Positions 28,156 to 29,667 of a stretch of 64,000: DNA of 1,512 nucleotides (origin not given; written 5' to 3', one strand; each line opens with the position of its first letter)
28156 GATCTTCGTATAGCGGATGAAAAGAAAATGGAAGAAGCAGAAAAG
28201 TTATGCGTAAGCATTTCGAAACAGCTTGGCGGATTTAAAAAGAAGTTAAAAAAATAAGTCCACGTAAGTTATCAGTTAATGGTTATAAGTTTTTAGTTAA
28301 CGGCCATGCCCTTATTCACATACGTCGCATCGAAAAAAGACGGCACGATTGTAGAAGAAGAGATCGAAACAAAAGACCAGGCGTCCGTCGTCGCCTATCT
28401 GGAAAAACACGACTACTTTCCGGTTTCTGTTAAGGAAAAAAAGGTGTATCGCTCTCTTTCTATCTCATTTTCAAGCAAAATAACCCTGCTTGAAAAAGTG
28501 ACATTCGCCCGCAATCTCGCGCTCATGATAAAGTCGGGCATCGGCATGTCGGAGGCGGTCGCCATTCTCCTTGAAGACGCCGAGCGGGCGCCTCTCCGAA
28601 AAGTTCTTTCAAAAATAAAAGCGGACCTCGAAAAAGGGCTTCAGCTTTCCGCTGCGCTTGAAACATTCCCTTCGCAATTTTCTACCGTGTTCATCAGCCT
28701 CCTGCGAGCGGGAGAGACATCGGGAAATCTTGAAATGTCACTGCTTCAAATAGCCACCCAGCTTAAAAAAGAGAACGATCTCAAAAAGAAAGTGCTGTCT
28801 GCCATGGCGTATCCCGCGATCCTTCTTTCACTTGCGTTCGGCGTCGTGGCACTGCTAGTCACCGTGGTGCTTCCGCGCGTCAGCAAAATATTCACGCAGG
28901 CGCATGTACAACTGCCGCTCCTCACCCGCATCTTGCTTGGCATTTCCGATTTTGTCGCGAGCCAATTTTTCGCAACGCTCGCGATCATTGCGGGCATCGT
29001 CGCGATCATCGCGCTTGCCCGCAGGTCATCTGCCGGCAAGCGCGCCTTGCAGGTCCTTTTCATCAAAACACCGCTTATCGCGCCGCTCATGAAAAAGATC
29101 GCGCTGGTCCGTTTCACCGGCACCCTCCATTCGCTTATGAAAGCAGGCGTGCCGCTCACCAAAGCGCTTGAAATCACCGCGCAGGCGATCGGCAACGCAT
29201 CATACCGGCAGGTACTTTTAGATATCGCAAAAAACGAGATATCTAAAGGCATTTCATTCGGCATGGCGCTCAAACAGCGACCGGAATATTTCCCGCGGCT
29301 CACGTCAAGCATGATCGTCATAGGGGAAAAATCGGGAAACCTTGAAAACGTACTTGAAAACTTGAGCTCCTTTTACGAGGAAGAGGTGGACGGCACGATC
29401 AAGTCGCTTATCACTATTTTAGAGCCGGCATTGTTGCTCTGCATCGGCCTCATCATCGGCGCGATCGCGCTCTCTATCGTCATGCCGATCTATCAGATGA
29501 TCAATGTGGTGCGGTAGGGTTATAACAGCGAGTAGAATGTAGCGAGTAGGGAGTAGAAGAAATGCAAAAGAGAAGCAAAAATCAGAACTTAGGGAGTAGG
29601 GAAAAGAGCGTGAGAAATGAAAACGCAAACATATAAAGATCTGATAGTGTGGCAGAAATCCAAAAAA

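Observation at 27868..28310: Four-helix-bundle (IVS/Avd-family) gene as an inverted-repeat-flanked cassette between pilB and pilC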

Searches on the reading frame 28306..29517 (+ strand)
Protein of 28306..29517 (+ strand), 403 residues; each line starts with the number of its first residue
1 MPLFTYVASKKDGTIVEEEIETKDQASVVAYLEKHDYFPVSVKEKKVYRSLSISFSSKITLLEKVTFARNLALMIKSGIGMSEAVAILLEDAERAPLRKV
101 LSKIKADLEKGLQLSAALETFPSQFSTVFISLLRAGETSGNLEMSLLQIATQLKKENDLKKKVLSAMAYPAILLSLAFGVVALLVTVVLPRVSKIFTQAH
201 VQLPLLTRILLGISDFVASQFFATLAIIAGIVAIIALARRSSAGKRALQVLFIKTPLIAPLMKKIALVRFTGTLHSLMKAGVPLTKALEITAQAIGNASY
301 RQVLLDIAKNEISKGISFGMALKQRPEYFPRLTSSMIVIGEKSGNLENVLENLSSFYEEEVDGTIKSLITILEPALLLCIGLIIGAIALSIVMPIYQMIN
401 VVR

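Call 5: search_protein_families(library=pfam, proteins=[window:28306-29517:+], max_evalue=0.01)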
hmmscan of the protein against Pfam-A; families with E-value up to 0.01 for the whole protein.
window:28306-29517:+ (403 aa): 1 family
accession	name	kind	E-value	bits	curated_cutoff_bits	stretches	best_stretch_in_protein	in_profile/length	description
PF00482.28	T2SSF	-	3.3e-55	185.8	25.2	2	67-190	1-125/125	Type II secretion system (T2SS), protein F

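Call 30: find_related_loci(query=window:28306-29514:+, collection=genome_contigs, flank=6000)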
Query window:28306-29514:+ (403 aa) in genome_contigs; peptide patterns used: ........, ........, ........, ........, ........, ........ (x = any residue, [..] = any of these).
382 stretches matched a pattern; 3 encode a relative of the query (tblastn E <= 1e-3); 3 distinct loci.
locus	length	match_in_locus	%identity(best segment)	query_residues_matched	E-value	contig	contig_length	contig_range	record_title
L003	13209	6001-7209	88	1-403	0e+0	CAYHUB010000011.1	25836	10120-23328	MAG TPA_asm: uncultured Candidatus Saccharibacteria bacterium isolate ERP119705_co16_321 genome assembly, contig: NODE_1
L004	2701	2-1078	92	45-403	0e+0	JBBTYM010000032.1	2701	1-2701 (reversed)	MAG: Patescibacteria group bacterium isolate H41-bin131_1 H41_bin131_1_000000000032, whole genome shotgun sequence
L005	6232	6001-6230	84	1-77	6e-32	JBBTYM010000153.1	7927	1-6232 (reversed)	MAG: Patescibacteria group bacterium isolate H41-bin131_1 H41_bin131_1_000000000153, whole genome shotgun sequence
